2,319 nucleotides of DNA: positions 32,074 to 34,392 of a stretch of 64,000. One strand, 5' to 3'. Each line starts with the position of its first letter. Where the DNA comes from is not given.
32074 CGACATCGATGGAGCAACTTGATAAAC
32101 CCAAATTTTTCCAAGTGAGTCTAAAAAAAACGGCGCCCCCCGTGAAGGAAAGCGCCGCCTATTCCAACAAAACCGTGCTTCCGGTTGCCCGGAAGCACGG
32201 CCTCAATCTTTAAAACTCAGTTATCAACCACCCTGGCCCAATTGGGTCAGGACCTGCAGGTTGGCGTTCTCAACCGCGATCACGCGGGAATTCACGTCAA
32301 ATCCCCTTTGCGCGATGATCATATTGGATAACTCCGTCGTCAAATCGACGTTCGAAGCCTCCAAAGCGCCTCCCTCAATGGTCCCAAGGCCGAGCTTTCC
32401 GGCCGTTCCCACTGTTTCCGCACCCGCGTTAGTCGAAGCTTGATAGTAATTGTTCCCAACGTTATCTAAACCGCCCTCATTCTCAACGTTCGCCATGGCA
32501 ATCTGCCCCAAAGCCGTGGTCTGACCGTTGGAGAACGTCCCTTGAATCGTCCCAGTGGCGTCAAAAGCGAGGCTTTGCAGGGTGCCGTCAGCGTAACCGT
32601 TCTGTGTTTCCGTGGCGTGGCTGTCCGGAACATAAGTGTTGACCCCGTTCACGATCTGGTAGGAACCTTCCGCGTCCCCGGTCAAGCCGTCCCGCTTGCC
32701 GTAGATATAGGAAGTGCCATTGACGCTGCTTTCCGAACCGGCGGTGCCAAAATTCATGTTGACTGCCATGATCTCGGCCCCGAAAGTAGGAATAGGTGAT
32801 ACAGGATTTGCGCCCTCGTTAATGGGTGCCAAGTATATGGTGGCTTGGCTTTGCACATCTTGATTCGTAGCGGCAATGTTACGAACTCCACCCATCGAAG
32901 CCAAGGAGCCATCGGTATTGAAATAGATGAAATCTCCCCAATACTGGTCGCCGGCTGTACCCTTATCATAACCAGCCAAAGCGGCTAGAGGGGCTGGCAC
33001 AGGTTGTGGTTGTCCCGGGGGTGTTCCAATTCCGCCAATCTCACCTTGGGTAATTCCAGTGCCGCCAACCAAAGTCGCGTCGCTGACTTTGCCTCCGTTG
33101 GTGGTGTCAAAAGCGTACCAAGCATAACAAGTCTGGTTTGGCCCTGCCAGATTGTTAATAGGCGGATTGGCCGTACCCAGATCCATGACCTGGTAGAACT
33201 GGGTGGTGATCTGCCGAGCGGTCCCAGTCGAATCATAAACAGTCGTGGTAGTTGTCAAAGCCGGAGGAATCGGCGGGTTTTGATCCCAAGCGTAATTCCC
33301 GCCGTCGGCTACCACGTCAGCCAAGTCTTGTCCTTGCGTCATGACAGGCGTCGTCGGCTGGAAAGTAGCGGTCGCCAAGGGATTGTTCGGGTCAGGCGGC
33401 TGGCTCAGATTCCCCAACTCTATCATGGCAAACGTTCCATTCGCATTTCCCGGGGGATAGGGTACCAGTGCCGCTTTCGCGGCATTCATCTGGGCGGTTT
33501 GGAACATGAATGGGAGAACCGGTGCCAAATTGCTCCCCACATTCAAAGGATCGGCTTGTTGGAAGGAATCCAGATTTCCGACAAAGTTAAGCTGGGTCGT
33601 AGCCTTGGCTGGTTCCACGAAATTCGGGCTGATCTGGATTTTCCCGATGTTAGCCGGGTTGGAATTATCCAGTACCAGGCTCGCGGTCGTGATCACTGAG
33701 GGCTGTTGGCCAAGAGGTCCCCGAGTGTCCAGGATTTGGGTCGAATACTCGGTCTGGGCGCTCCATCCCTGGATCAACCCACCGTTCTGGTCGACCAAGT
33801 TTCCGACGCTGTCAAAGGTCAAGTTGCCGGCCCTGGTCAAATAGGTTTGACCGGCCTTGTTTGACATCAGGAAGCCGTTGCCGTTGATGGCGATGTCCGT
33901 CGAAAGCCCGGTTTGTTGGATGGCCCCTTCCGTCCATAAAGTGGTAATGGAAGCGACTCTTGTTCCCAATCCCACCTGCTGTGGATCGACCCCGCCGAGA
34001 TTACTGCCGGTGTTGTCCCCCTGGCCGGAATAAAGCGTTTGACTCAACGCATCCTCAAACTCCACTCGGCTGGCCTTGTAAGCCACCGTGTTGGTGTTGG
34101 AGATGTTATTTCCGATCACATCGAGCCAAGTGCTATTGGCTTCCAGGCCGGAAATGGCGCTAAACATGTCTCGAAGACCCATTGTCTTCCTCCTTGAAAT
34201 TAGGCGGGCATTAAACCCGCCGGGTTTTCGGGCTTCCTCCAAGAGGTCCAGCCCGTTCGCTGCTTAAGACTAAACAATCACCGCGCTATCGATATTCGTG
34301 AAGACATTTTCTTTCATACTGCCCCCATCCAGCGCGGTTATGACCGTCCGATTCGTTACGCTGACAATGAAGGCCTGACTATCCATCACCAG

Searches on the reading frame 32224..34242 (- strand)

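Call 62: search_protein_families(library=ncbifam, proteins=[window:32224-34242:-], max_evalue=0.001)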
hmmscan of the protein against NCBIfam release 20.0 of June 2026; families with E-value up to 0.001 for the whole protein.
window:32224-34242:- (672 aa): 26 families (the best 25 are shown)
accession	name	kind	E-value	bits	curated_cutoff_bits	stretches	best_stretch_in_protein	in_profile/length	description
NF004241.1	PRK05682.1-5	equivalog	2.5e-77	260.9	469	2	24-177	3-155/446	flagellar hook protein FlgE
TIGR02489.1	flgE_epsilon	equivalog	1.9e-68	231.6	412.85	2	23-233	2-199/719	flagellar hook protein FlgE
TIGR03506.1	FlgEFG_subfam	subfamily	1.9e-67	228.5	70.25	1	26-651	3-351/351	flagellar hook-basal body complex protein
NF004238.1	PRK05682.1-1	equivalog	4.9e-67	227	400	2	540-668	285-413/414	flagellar hook protein FlgE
NF009278.1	PRK12636.1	equivalog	4.7e-65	219.7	350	2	23-161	2-138/263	flagellar basal body rod protein FlgG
TIGR02488.1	flgG_G_neg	equivalog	8.6e-49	166.4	252.75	2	27-160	3-137/259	flagellar basal-body rod protein FlgG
NF004242.0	PRK05682.2-1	equivalog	1.9e-48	165.3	365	2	327-664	179-416/422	flagellar hook protein FlgE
NF004240.1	PRK05682.1-4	equivalog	3.7e-47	161.6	472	2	543-664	316-438/443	flagellar hook protein FlgE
NF004243.1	PRK05682.2-2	equivalog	1.9e-45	155.7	801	2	541-668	291-418/420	flagellar hook protein FlgE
NF005286.1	PRK06803.1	equivalog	1.5e-43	149.4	467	2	493-666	224-399/402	flagellar hook protein FlgE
TIGR02490.1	flgF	equivalog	1.8e-43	148.7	178.5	1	27-649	2-218/218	flagellar basal-body rod protein FlgF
NF009456.0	PRK12816.1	equivalog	1.2e-41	143.1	416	2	23-212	2-184/264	flagellar basal body rod protein FlgG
NF009279.0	PRK12637.1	equivalog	1.5e-35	122.8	663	2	531-667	335-471/473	flagellar hook protein FlgE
NF040922.1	flgE_Caulobact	equivalog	7.5e-32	111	750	2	26-349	7-262/505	flagellar hook protein FlgE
NF004495.0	PRK05841.1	equivalog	6.9e-21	74.4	857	2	536-656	458-589/603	flagellar hook protein FlgE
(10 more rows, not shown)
